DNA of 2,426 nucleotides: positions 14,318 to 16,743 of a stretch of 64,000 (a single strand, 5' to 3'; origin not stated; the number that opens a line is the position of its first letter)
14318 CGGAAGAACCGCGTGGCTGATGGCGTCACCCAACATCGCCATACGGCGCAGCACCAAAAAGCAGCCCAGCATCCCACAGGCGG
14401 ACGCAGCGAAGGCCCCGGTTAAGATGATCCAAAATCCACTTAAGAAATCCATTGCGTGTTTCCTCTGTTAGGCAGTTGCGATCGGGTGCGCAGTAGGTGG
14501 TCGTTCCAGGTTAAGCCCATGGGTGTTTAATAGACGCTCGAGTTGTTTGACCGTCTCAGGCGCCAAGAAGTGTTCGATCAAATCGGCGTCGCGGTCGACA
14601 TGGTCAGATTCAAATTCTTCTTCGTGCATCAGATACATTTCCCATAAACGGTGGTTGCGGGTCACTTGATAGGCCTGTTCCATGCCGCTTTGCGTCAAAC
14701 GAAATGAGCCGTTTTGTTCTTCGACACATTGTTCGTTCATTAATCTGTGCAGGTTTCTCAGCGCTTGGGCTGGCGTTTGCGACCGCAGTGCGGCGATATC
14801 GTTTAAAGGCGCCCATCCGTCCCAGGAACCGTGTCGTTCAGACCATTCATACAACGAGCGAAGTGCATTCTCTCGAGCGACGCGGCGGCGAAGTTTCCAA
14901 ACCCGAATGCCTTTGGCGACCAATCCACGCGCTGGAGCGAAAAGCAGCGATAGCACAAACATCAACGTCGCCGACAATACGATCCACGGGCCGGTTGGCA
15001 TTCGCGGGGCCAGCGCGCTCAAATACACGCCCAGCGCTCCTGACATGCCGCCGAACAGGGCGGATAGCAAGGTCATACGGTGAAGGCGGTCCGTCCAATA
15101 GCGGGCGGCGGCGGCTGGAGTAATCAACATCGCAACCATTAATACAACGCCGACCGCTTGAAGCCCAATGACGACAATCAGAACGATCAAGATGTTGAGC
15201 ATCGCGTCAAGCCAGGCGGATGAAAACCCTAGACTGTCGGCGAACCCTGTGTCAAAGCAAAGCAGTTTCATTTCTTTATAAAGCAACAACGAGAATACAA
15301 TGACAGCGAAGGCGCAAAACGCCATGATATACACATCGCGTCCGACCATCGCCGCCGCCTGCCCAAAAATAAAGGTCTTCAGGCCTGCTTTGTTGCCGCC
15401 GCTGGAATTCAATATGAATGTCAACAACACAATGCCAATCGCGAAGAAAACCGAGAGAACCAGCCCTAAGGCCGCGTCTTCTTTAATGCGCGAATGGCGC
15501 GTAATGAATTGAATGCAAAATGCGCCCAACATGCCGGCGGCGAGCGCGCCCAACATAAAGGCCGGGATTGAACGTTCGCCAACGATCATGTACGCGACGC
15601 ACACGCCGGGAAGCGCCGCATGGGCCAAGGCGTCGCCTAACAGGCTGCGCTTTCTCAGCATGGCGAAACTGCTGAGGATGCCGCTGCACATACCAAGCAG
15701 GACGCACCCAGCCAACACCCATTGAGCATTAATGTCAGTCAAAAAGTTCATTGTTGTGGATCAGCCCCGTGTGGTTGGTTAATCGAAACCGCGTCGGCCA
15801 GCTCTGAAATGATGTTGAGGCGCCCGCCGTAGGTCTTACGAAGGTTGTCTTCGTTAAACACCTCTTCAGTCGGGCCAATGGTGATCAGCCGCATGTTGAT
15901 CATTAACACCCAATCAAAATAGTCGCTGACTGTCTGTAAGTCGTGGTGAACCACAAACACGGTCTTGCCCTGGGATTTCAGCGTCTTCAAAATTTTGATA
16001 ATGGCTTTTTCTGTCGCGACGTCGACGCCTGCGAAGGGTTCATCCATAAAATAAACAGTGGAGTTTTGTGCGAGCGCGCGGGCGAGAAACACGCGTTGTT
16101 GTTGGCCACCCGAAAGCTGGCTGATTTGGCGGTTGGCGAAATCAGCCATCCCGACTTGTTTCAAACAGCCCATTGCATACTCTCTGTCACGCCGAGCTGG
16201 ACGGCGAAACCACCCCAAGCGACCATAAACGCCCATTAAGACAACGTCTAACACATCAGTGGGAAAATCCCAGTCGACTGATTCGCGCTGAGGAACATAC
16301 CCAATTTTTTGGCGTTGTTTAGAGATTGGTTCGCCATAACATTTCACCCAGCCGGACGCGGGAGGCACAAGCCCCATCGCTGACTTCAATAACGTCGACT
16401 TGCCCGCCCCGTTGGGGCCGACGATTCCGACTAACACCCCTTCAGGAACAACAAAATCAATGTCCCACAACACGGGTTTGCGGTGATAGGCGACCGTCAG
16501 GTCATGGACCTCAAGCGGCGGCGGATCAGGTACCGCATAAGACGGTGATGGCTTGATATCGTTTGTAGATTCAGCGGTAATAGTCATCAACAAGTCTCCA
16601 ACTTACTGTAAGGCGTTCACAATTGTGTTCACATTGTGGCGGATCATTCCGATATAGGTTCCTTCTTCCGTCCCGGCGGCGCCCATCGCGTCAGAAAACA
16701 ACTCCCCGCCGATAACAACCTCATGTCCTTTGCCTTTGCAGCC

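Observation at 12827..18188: Metal-uptake operon in which both ABC permeases are fused to DtxR-like repressor domains, alongside a stand-alone MntR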

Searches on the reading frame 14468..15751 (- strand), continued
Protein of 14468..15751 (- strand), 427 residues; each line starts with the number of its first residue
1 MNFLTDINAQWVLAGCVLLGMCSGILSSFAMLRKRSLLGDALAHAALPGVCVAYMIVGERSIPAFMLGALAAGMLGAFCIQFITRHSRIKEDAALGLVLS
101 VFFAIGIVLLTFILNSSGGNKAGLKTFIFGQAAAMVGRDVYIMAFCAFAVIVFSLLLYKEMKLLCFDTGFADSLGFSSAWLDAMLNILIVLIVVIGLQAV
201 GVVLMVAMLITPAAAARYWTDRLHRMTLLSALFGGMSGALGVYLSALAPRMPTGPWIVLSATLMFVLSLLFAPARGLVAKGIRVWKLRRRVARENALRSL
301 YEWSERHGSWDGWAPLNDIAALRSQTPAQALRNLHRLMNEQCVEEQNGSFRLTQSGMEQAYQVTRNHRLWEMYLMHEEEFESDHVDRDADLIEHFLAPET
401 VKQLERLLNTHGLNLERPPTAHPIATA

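Call 60: fold_search(model_id=the predicted structure, library=pdb)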
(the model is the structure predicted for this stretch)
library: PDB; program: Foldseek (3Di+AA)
matches with E <= 10: 1244; with E <= 0.001: 15
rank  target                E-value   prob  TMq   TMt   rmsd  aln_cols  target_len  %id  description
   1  7kyp_B                2.8e-16  1.00  0.57  0.85   3.3       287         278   32  PsaBC from Streptococcus pneumoniae in complex with Fab (released 2021-08-25)
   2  7kyp_D                3.9e-16  1.00  0.56  0.85   3.0       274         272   32  PsaBC from Streptococcus pneumoniae in complex with Fab (released 2021-08-25)
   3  7kyp_J                5.6e-16  1.00  0.56  0.84   3.1       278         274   32  PsaBC from Streptococcus pneumoniae in complex with Fab (released 2021-08-25)
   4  7kyp_F                6.9e-16  1.00  0.56  0.81   2.9       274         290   32  PsaBC from Streptococcus pneumoniae in complex with Fab (released 2021-08-25)
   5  7kyp_N                9.2e-16  1.00  0.56  0.84   3.0       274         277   32  PsaBC from Streptococcus pneumoniae in complex with Fab (released 2021-08-25)
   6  7kyp_H                1.6e-15  1.00  0.56  0.85   3.0       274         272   32  PsaBC from Streptococcus pneumoniae in complex with Fab (released 2021-08-25)
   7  7kyp_P                1.9e-15  1.00  0.56  0.85   3.0       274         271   32  PsaBC from Streptococcus pneumoniae in complex with Fab (released 2021-08-25)
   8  7kyo_C                7.4e-15  1.00  0.54  0.87   3.0       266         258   33  PsaBC from Streptococcus pneumoniae in complex with Fab (released 2021-08-25)
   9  2nq2_A                5.2e-05  1.00  0.51  0.68   4.0       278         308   13  An inward-facing conformation of a putative metal-chelate type ABC transporter. (released 2007-01-02)
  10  2nq2_B                5.6e-05  1.00  0.49  0.66   4.2       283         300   12  An inward-facing conformation of a putative metal-chelate type ABC transporter. (released 2007-01-02)
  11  1l7v_A                1.1e-04  1.00  0.48  0.61   4.5       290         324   18  Bacterial ABC Transporter Involved in B12 Uptake (released 2002-05-15)
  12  4g1u_A                3.1e-04  1.00  0.47  0.64   4.7       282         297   17  X-ray structure of the bacterial heme transporter HmuUV from Yersinia pestis (released 2012-12-19)
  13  7lb8_B                3.5e-04  1.00  0.45  0.32  17.5       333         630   17  Structure of a ferrichrome importer FhuCDB from E. coli (released 2021-11-24)
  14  5b58_A                5.4e-04  1.00  0.48  0.59   4.6       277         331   17  Inward-facing conformation of ABC heme importer BhuUV in complex with periplasmic heme binding protein BhuT from Burkh (released 2016-11-23)
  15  5b57_A                7.8e-04  1.00  0.50  0.63   4.1       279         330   18  Inward-facing conformation of ABC heme importer BhuUV from Burkholderia cenocepacia (released 2016-11-16)
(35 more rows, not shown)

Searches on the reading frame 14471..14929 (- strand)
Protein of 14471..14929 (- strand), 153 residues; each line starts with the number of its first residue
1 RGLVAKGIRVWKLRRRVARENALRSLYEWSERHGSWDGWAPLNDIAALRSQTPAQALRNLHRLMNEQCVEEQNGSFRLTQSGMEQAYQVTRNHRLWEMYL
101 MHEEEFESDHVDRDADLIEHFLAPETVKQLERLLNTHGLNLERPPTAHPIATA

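Call 6: search_protein_families(library=pfam, proteins=[window:14471-14929:-], max_evalue=10)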
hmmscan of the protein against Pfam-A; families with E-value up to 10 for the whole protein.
seq(153 aa): 3 families
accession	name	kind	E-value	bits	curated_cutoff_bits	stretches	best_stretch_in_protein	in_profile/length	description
PF02742.21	Fe_dep_repr_C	-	2e-13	50.6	27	1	79-136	1-58/70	Iron dependent repressor, metal binding and dimerisation domain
PF06969.22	HemN_C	-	0.0024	18.3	24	1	42-83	23-65/67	HemN C-terminal domain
PF14947.12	HTH_45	-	0.17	12.3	25.5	1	59-91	39-71/77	Winged helix-turn-helix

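Call 21: search_solved_structures(query=window:14471-14929:-, max_evalue=0.01, show_alignments=5)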
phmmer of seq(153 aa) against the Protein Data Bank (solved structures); distinct sequences matched with E-value up to 0.01: 12.
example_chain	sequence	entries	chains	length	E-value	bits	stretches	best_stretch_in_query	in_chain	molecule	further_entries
3hrs_A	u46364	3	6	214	1.6e-09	41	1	19-135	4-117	Metalloregulator ScaR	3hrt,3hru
5cvi_A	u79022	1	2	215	3.3e-08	36.8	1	19-135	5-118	SloR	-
5zr4_A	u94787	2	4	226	2.3e-06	30.8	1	51-134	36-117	Metal-dependent transcriptional regulator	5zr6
6o5c_A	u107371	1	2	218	7e-05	26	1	43-135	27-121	Putative metal-dependent transcriptional regulator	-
4o5v_A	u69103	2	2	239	7.2e-05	25.9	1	35-146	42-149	Iron-dependent transcription repressor related protein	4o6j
8pvt_A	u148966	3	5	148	0.0002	24.5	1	42-127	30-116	Iron dependent repressor, putative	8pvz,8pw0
2qq9_A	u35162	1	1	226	0.0049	20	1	20-149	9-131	Diphtheria toxin repressor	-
1f5t_A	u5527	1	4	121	0.0056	19.8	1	22-134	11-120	DIPHTHERIA TOXIN REPRESSOR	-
6kta_A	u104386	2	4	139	0.0056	19.8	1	37-131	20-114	HTH-type transcriptional regulator MntR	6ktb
2qqb_A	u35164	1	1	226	0.0061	19.7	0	22-149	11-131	Diphtheria toxin repressor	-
1ddn_A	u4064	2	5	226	0.0063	19.6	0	22-149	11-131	DIPHTHERIA TOX REPRESSOR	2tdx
2qqa_A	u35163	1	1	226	0.0097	19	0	24-149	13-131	Diphtheria toxin repressor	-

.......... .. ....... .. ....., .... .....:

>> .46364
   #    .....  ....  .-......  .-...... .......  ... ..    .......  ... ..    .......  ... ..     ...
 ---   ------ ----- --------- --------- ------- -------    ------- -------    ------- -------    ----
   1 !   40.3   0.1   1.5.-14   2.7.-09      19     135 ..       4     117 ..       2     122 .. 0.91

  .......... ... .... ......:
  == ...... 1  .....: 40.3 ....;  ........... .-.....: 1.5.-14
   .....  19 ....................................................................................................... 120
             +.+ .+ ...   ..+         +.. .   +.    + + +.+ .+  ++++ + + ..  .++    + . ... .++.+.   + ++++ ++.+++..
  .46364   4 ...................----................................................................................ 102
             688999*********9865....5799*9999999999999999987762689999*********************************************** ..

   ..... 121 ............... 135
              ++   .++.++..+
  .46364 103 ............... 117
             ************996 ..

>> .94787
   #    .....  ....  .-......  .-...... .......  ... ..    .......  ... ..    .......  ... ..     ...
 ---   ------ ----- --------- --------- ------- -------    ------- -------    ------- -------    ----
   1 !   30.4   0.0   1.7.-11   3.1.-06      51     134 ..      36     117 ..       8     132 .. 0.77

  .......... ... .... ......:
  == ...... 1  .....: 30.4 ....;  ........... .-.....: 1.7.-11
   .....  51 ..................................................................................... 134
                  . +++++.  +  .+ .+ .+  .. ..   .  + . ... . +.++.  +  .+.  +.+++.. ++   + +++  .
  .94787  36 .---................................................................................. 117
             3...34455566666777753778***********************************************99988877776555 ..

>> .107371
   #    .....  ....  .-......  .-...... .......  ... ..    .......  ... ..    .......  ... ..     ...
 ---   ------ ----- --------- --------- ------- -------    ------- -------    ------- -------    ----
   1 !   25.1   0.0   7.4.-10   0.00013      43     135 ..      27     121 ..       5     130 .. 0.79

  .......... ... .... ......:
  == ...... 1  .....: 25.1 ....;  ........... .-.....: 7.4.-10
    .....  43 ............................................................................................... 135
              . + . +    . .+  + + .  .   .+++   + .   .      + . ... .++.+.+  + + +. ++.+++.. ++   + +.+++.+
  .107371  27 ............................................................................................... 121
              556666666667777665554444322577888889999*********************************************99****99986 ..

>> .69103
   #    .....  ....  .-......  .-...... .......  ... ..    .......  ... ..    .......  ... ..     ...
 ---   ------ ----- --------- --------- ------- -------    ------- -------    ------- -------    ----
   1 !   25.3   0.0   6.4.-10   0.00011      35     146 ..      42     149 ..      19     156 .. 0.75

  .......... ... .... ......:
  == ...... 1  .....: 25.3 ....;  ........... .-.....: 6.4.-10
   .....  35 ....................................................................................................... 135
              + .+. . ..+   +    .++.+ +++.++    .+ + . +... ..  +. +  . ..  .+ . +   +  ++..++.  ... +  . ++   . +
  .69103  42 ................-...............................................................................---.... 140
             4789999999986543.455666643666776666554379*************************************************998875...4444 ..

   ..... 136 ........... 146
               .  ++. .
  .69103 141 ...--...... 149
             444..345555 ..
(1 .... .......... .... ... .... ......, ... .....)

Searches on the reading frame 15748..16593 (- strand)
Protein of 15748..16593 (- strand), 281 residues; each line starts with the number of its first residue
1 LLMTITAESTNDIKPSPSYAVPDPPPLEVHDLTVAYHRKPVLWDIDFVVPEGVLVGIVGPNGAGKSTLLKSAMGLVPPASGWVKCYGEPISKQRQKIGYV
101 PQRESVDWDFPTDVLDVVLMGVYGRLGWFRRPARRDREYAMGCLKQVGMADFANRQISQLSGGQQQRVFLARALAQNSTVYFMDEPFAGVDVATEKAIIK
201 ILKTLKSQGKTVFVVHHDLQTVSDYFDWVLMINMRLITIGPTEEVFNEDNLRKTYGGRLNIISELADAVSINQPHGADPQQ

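Call 3: search_protein_families(library=pfam, proteins=[window:15748-16593:-], max_evalue=0.01)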
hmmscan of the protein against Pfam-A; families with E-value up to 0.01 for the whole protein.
window:15748-16593:- (281 aa): 7 families
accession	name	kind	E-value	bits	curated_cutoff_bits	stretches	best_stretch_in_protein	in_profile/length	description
PF00005.33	ABC_tran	-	2e-29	103.4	25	1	44-188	3-137/137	ABC transporter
PF13304.12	AAA_21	-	5e-08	33.8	27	1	55-70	2-17/304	AAA domain, putative AbiEii toxin, Type IV TA system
PF02463.25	SMC_N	-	2.5e-06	27.5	40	0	157-224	134-204/220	RecF/RecN/SMC N terminal domain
PF13476.12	AAA_23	-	0.00026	22.1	27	1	44-70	14-37/201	AAA domain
PF13481.12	AAA_25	-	0.0014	18.8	27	0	37-69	18-50/195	AAA domain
PF13555.12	AAA_29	-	0.0016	18.6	27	1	54-80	24-50/61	P-loop containing region of AAA domain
PF13558.12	SbcC_Walker_B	-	0.0085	16.8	27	0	146-203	19-89/90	SbcC/RAD50-like, Walker B motif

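Call 4: search_protein_families(library=ncbifam, proteins=[window:15748-16593:-], max_evalue=0.01)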
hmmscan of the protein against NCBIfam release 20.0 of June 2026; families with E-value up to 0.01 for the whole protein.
window:15748-16593:- (281 aa): 191 families (the best 25 are shown)
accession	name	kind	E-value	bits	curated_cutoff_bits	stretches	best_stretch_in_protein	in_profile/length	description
NF011630.0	PRK15056.1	equivalog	3.6e-70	236.3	393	1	27-262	7-245/274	manganese/iron ABC transporter ATP-binding protein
NF053840.1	MnTportMntADein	equivalog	1.5e-66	224.4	400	1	27-256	2-230/240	manganese ABC transporter ATP-binding protein MntA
TIGR03771.1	anch_rpt_ABC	equivalog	2.3e-59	200.8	268.8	1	49-256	3-210/223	anchored repeat-type ABC transporter ATP-binding subunit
NF040873.1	AztA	equivalog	8.9e-58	195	220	1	36-230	2-190/191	zinc ABC transporter ATP-binding protein AztA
NF007082.0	PRK09536.1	equivalog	1.8e-51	175.5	537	1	25-266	2-247/402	corrinoid ABC transporter ATPase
NF010068.0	PRK13548.1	equivalog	8.9e-48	162.6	261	1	27-266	6-251/261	heme ABC transporter ATP-binding protein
NF008409.0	PRK11231.1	equivalog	2e-45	155.1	375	1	27-263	3-243/255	Fe(3+) dicitrate ABC transporter ATP-binding protein FecE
TIGR03873.1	F420-0_ABC_ATP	hypoth_equivalog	3.7e-45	154.2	372.4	1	27-262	2-241/256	putative F420-0 ABC transporter ATP-binding protein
TIGR02315.1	ABC_phnC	equivalog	4.8e-41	140.8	266.1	1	27-255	2-242/243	phosphonate ABC transporter ATP-binding protein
TIGR01188.1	drrA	subfamily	2.2e-38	132.3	312.45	1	41-245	8-211/302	daunorubicin resistance ABC transporter, ATP-binding protein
TIGR04521.1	ECF_ATPase_2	equivalog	2.4e-34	118.7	330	1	38-265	17-252/279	energy-coupling factor transporter ATPase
NF008421.0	PRK11248.1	equivalog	2.3e-33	115.8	357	1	27-221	2-191/255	taurine ABC transporter ATP-binding subunit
TIGR02857.1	CydD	equivalog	4.6e-33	115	435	1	16-224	311-522/529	thiol reductant ABC exporter subunit CydD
TIGR04406.1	LPS_export_lptB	equivalog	8.9e-33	113.6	240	1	27-257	2-234/239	LPS export ABC transporter ATP-binding protein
TIGR00968.1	3a0106s01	subfamily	1.7e-32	112.9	342.75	1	28-248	2-221/237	sulfate ABC transporter ATP-binding protein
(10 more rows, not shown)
